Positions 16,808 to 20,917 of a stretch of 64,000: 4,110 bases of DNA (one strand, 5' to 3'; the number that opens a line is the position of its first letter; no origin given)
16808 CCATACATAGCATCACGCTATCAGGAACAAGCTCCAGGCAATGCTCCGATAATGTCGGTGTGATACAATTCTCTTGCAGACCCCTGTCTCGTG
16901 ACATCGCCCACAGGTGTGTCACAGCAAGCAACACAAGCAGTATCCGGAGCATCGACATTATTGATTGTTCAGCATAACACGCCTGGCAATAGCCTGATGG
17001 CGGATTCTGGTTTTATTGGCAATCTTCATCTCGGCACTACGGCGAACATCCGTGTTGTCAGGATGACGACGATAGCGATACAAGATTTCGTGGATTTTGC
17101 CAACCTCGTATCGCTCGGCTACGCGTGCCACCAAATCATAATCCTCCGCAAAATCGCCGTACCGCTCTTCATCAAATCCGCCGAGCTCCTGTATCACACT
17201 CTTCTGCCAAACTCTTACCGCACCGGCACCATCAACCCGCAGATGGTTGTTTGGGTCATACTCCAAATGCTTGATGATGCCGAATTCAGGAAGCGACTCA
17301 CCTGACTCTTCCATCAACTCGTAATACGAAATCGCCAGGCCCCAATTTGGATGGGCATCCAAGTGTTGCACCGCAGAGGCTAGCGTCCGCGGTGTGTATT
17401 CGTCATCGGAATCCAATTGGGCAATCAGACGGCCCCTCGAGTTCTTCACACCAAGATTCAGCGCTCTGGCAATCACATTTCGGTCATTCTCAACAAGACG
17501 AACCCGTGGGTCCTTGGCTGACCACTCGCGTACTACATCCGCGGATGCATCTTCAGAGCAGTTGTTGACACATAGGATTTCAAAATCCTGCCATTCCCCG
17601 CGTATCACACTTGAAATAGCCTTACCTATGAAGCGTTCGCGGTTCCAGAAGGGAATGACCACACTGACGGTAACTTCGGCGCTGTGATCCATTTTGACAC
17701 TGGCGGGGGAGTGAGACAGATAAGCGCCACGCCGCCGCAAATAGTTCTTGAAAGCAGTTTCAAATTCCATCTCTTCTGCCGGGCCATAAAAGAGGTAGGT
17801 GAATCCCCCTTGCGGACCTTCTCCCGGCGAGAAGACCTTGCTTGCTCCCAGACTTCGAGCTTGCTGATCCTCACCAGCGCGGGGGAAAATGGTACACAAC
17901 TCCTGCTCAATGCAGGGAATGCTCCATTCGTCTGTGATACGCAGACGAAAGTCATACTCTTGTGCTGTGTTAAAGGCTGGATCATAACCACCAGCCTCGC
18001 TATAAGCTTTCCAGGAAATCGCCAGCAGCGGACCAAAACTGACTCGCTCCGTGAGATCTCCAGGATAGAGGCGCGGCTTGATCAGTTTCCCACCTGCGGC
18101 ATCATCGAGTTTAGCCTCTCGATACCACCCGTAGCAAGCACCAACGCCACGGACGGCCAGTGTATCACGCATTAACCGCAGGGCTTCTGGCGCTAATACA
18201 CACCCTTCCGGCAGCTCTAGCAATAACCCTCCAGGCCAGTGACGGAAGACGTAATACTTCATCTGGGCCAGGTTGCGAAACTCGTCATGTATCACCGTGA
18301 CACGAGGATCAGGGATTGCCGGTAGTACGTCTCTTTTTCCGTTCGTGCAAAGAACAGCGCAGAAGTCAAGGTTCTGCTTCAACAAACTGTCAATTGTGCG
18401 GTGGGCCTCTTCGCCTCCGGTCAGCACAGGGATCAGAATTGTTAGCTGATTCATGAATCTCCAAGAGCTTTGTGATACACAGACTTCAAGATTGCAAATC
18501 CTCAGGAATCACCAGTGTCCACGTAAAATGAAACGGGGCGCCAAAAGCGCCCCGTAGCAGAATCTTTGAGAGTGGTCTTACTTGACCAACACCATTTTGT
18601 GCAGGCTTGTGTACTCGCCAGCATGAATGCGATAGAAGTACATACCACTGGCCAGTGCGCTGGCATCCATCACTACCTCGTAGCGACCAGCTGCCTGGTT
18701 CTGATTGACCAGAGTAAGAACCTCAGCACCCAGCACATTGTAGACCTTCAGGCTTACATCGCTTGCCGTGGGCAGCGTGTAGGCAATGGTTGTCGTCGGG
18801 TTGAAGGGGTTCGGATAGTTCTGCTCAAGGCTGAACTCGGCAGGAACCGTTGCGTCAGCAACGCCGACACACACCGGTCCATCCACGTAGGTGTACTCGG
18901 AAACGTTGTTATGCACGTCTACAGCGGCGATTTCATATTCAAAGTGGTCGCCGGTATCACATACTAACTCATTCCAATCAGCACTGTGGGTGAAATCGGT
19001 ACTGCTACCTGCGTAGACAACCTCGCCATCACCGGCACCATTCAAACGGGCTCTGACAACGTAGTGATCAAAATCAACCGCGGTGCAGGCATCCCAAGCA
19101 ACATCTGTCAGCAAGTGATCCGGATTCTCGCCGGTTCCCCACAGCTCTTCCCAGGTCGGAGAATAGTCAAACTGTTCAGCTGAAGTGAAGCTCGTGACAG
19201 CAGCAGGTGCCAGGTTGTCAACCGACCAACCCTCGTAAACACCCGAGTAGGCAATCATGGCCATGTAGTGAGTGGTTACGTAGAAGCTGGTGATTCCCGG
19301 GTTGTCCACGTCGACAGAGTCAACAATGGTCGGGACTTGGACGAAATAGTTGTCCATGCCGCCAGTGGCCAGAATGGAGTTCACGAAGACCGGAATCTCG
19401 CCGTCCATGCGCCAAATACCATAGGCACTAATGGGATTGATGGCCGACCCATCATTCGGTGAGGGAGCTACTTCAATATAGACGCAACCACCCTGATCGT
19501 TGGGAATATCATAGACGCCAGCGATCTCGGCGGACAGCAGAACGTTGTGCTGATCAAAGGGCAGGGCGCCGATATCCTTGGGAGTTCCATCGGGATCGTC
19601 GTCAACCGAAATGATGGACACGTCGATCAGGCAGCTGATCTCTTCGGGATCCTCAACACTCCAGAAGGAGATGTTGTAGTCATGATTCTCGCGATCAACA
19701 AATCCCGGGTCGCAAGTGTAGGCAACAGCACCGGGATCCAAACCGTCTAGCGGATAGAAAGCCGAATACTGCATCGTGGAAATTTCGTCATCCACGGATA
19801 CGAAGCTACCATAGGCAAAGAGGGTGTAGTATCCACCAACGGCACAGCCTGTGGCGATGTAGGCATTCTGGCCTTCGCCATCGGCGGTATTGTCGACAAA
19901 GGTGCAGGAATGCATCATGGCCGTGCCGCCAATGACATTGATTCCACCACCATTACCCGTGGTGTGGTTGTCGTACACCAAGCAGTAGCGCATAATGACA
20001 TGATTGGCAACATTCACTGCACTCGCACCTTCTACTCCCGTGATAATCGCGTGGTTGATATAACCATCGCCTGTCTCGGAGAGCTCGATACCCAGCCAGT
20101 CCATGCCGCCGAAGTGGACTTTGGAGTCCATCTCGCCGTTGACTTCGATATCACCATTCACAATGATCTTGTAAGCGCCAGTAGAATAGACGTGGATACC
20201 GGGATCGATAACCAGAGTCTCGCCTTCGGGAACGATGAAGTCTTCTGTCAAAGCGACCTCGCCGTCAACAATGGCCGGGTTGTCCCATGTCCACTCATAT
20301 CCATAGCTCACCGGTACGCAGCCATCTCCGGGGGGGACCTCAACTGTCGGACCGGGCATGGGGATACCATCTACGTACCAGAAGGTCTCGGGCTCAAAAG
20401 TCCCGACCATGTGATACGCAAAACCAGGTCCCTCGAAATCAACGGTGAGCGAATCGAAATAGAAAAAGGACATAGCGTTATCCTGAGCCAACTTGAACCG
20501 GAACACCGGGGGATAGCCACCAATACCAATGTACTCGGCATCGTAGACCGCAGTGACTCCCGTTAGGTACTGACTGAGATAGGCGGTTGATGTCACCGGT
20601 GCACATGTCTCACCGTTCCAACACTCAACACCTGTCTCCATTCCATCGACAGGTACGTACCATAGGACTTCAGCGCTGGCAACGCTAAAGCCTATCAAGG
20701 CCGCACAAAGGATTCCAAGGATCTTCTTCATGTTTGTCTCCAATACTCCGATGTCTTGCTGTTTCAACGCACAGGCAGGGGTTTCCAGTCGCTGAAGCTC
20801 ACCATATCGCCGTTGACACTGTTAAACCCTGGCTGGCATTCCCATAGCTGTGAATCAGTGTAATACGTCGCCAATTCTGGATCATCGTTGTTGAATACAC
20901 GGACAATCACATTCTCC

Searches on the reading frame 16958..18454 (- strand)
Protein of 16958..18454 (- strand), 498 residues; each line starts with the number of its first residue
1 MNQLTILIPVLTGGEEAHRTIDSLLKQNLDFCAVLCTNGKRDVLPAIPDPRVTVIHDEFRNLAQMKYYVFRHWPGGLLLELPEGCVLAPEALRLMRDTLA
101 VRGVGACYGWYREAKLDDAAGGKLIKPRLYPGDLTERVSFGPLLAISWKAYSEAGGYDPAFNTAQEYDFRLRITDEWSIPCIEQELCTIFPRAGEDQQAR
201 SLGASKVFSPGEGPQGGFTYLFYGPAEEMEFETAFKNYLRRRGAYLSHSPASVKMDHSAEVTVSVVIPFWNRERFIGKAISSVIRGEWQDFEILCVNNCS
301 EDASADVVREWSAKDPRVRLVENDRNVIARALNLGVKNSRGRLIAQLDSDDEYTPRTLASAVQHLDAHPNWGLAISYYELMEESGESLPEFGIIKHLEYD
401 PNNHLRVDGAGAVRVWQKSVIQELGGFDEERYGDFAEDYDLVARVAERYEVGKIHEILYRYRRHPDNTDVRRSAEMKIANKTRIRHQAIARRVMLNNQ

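Call 44: search_protein_families(library=pfam, proteins=[window:16958-18454:-], max_evalue=0.00001)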
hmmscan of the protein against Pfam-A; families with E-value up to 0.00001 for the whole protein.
window:16958-18454:- (498 aa): 3 families
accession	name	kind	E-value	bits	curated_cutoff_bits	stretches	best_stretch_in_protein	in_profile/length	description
PF00535.33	Glycos_transf_2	-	4.8e-31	108.4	23.3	1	264-370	1-108/168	Glycosyl transferase family 2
PF10111.15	Glyco_tranf_2_2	-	1.7e-15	57.7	27.3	1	264-462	1-218/276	Glycosyltransferase like family 2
PF13641.12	Glyco_tranf_2_3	-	5.3e-11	43.4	27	1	263-447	3-196/230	Glycosyltransferase like family 2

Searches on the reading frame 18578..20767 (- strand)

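Call 44: search_protein_families(library=pfam, proteins=[window:18578-20767:-], max_evalue=0.00001)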
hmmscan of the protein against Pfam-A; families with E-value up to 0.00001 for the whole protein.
window:18578-20767:- (729 aa): 1 family
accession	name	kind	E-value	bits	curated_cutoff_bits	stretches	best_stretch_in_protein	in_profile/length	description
PF18962.6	Por_Secre_tail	-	2.2e-11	44.3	27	1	651-726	2-74/75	Secretion system C-terminal sorting domain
